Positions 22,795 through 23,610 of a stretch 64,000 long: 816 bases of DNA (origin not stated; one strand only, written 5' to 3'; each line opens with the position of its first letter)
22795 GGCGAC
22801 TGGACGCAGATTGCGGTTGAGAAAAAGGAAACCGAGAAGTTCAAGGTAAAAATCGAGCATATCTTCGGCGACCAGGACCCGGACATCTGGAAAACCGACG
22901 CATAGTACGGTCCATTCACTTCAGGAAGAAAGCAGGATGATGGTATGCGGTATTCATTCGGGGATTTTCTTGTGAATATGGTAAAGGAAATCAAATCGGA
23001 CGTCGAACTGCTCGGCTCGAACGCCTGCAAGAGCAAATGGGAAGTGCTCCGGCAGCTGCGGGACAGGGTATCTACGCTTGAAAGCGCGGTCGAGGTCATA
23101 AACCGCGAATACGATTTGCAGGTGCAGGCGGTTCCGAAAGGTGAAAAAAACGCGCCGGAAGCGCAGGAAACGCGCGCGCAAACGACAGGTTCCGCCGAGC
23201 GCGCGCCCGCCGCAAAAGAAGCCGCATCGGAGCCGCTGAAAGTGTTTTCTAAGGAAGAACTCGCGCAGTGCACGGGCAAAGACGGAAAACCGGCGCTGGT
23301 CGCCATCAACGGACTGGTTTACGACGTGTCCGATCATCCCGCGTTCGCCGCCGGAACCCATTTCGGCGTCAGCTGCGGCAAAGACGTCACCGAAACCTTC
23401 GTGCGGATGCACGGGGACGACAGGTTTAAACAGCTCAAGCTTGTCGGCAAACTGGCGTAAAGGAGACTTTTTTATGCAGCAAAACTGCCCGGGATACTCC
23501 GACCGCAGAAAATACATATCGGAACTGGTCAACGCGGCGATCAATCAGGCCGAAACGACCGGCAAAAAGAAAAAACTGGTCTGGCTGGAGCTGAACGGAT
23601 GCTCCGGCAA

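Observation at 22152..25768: Compact, atypically organised [NiFe]-hydrogenase cluster with a cytochrome-b5-like protein in place of a membrane cytochrome b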

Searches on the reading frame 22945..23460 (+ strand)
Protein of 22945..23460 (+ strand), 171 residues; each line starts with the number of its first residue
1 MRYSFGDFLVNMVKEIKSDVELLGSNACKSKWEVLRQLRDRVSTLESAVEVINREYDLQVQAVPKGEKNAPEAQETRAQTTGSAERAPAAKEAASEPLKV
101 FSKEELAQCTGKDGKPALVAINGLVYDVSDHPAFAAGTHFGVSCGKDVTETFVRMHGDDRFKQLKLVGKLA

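Call 3: search_protein_families(library=pfam, proteins=[window:22945-23460:+], max_evalue=0.1)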
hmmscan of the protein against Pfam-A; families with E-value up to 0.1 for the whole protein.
window:22945-23460:+ (171 aa): 3 families
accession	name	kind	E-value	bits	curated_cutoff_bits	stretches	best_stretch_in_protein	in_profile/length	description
PF00173.33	Cyt-b5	-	3.1e-07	30.8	23.7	1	102-170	1-73/74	Cytochrome b5-like Heme/Steroid binding domain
PF24444.1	DUF7563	-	0.0028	17.5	27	1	144-160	7-23/39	Family of unknown function (DUF7563)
PF21504.2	FLIC_barrel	-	0.062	13.6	27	0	109-130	18-39/44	Flagellin, barrel domain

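Call 4: search_protein_families(library=ncbifam, proteins=[window:22945-23460:+], max_evalue=0.1)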
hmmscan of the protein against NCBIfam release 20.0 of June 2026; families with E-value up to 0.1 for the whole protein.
window:22945-23460:+ (171 aa): 0 families

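Call 42: find_homologous_proteins(query=window:22945-23460:+, max_evalue=0.001)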
Query window:22945-23460:+ (171 aa): 8 proteins with E <= 0.001 among 114 candidates.
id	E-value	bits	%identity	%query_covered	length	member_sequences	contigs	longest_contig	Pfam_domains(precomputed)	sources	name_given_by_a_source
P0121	1.6e-106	371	100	100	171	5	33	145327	PF00173.34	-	-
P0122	1.4e-83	297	81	99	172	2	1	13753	PF00173.34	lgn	-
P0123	1.8e-58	215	62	100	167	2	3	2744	PF00173.34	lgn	-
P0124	1.2e-56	209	59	99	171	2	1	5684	PF00173.34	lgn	-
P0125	5.8e-55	204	58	100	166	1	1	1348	-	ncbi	-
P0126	3.6e-49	185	56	93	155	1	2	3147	PF00173.34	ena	-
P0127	1.9e-40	156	91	51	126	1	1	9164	PF01272.26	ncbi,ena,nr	ncbi:MAG TPA: GreA/GreB family elongation factor [Bacillota bacterium]|nr:GreA/GreB family elongatio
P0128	2.8e-39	153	60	81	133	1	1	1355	PF00173.34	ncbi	-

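Call 51: search_solved_structures(query=A4, max_evalue=1, show_alignments=3)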
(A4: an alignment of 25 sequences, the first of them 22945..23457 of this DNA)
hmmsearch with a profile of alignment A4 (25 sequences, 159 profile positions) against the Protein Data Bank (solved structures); distinct sequences matched with E-value up to 1: 29.
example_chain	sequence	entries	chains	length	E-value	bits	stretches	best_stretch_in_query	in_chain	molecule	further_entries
6nzx_A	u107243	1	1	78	9.1e-23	84.2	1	84-157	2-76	Cytochrome B5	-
6vz6_A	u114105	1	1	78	2e-18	70.1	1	84-157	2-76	Cytochrome b5-domain protein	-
1t0g_A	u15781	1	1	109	1.5e-10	44.5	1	81-138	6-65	cytochrome b5 domain-containing protein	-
1j03_A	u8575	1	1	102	4.8e-10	42.8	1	86-138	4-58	putative steroid binding protein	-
4x8y_A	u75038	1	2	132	4e-05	26.8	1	84-140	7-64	Membrane-associated progesterone receptor component 1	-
4b8n_A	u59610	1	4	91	0.0021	21.2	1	79-148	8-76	CYTOCHROME B5-HOST ORIGIN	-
2ibj_A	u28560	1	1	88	0.012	18.8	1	81-158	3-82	Cytochrome b5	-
3ks0_A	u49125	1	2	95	0.017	18.3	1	85-145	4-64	Cytochrome b2, mitochondrial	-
3lf5_A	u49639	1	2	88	0.038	17.2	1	86-147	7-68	Cytochrome b5 reductase 4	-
4czz_B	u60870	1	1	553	0.05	16.8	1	21-97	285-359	REST COREPRESSOR 3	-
2oz0_A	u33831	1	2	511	0.18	15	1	84-144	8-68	Cytochrome b2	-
1fcb_A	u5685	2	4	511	0.18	15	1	84-144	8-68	FLAVOCYTOCHROME B2 | CYTOCHROME B2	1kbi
1sze_A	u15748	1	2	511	0.18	15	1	84-144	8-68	Cytochrome b2, mitochondrial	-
1szf_A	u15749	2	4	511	0.18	15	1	84-144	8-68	Cytochrome b2, mitochondrial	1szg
1lco_A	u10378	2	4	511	0.18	15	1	84-144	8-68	L-LACTATE DEHYDROGENASE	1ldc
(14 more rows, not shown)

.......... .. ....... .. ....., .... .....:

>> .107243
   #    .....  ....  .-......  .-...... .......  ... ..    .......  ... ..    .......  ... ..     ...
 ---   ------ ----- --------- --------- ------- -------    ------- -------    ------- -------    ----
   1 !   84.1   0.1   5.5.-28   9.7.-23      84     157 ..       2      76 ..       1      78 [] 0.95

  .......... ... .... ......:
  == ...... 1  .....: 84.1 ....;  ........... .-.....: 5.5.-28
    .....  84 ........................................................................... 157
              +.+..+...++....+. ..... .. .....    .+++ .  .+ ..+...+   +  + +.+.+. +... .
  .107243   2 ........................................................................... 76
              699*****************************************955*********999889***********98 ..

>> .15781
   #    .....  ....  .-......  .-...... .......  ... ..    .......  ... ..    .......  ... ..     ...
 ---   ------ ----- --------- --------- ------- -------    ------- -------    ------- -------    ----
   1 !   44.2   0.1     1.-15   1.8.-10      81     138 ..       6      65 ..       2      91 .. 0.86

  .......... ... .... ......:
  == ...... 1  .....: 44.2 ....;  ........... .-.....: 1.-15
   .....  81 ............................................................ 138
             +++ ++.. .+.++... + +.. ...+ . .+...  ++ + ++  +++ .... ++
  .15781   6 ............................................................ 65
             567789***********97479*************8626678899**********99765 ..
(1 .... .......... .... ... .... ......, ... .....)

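Call 57: predict_structure(alignment_id=A2)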
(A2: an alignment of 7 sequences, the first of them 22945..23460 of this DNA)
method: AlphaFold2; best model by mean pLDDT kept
length: 171 residues; sequences in the alignment: 7
mean_pLDDT: 66.1   pTM: 0.38
mean pLDDT of the five models: 66.1, 65.4, 64.7, 64.5, 63.1
residues with pLDDT >= 90: 16; 70-90: 67; 50-70: 50; < 50: 38
segments of 3 or more residues with pLDDT < 50: 59-95
pLDDT, mean of each block of 10 residues (from residue 1): 78 92 85 88 88 62 34 33 35 53 72 66 76 58 61 65 77 78
secondary structure, 60 per line:
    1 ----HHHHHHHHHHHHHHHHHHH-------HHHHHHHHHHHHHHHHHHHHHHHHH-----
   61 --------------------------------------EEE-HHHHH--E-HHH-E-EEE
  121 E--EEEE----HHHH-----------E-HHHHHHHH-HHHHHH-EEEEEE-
elements in order: H5-23 H31-55 E99-101 H103-107 E118-121 E124-127 H132-135 H149-156 H158-163 E165-170

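Call 61: fold_search(model_id=the predicted structure, library=pdb)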
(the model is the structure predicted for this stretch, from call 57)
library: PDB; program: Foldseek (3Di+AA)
matches with E <= 10: 185; with E <= 0.001: 7
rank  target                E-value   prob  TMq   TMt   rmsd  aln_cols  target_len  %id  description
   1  6nzx                  2.2e-05  1.00  0.38  0.78   2.7        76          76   39  Hadesarchaea YNP_N21 cytochrome b5 domain protein (KUO41884.1) (released 2019-03-06)
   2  3lf5_A                1.4e-04  1.00  0.35  0.64   2.7        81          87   31  Structure of Human NADH cytochrome b5 oxidoreductase (Ncb5or) b5 Domain to 1.25A Resolution (released 2010-07-14)
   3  6vz6                  4.9e-04  1.00  0.38  0.77   2.7        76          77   36  Methanococcoides burtonii cytochrome b5 domain protein (WP 011499504.1) (released 2020-03-11)
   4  3ks0_A                4.9e-04  1.00  0.34  0.58   2.9        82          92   28  Crystal structure of the heme domain of flavocytochrome b2 in complex with Fab B2B4 (released 2010-05-26)
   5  8tgb_B                6.8e-04  1.00  0.33  0.52   3.7        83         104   26  Crystal structure of root lateral formation protein (RLF) b5-domain from Oryza sativa (released 2023-12-13)
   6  8tgb_A                6.8e-04  1.00  0.33  0.50   3.7        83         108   26  Crystal structure of root lateral formation protein (RLF) b5-domain from Oryza sativa (released 2023-12-13)
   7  4b8n_D                6.8e-04  1.00  0.32  0.60   2.9        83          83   25  Cytochrome b5 of Ostreococcus tauri virus 2 (released 2013-09-04)
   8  1cyo                  1.1e-03  1.00  0.35  0.62   3.0        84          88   21  BOVINE CYTOCHROME B(5) (released 1994-11-30)
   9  1icc_C                1.2e-03  1.00  0.34  0.63   3.0        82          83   23  RAT OUTER MITOCHONDRIAL MEMBRANE CYTOCHROME B5 (released 2001-09-19)
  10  1x3x_A                1.2e-03  1.00  0.31  0.59   3.7        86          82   20  Crystal Structure of Cytochrome b5 from Ascaris suum (released 2006-06-06)
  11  1icc_A                1.4e-03  1.00  0.34  0.62   2.9        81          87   23  RAT OUTER MITOCHONDRIAL MEMBRANE CYTOCHROME B5 (released 2001-09-19)
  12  1awp_A                1.5e-03  1.00  0.33  0.59   3.2        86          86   22  RAT OUTER MITOCHONDRIAL MEMBRANE CYTOCHROME B5 (released 1998-10-28)
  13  1lj0_A                2.0e-03  1.00  0.34  0.61   4.2        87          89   22  Structure of quintuple mutant of the rat outer mitocondrial cytochrome b5. (released 2002-11-20)
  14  1lj0_D                2.6e-03  1.00  0.34  0.62   2.9        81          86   21  Structure of quintuple mutant of the rat outer mitocondrial cytochrome b5. (released 2002-11-20)
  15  4b8n_B                2.9e-03  1.00  0.32  0.57   2.8        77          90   26  Cytochrome b5 of Ostreococcus tauri virus 2 (released 2013-09-04)
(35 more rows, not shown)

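Call 77: find_encoding_contigs(protein=P0122, flank=7000, max_places=2)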
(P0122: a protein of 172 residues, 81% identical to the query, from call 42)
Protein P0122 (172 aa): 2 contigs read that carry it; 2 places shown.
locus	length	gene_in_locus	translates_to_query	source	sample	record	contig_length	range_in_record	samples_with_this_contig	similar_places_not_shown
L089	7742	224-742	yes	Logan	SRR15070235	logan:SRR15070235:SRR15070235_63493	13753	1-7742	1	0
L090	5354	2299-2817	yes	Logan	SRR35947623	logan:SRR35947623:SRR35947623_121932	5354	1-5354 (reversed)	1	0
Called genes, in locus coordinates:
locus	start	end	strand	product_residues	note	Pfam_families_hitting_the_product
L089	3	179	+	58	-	?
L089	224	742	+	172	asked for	PF00173:Cyt-b5 (weak)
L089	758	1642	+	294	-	PF01058:Oxidored_q6, PF14720:NiFe_hyd_SSU_C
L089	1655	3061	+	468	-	PF00374:NiFeSe_Hases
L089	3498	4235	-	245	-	PF13354:Beta-lactamase2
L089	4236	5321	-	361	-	PF02746:MR_MLE_N, PF13378:MR_MLE_C, PF07476:MAAL_C (weak)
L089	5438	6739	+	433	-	PF00890:FAD_binding_2 (weak), PF01266:DAO, PF01494:FAD_binding_3 (weak), PF07992:Pyr_redox_2 (faint), PF13450:NAD_binding_8 (weak), PF00355:Rieske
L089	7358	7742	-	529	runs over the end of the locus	PF13687:DUF4153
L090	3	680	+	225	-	?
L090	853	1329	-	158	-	PF00583:Acetyltransf_1, PF13673:Acetyltransf_10, PF13508:Acetyltransf_7, PF08445:FR47 (weak)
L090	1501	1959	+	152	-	PF01750:HycI (weak)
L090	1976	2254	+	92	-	-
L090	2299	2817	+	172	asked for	PF00173:Cyt-b5 (weak)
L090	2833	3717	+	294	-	PF01058:Oxidored_q6, PF14720:NiFe_hyd_SSU_C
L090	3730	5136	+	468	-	PF00374:NiFeSe_Hases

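Call 78: find_encoding_contigs(protein=P0124, flank=7000, max_places=2)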
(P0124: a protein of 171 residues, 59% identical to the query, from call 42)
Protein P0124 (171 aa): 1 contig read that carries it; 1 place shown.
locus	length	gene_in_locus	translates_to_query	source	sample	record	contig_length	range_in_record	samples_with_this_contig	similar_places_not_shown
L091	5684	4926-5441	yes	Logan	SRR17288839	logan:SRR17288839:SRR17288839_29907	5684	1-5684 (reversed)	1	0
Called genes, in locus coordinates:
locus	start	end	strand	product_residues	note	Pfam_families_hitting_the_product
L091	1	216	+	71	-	?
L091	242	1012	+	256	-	PF00756:Esterase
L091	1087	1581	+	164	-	PF04542:Sigma70_r2, PF08281:Sigma70_r4_2, PF04545:Sigma70_r4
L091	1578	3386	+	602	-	-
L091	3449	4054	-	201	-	PF00583:Acetyltransf_1, PF13673:Acetyltransf_10, PF13508:Acetyltransf_7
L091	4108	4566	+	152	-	PF01750:HycI (weak)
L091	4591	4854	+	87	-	-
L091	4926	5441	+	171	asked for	PF00173:Cyt-b5 (weak)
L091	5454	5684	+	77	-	?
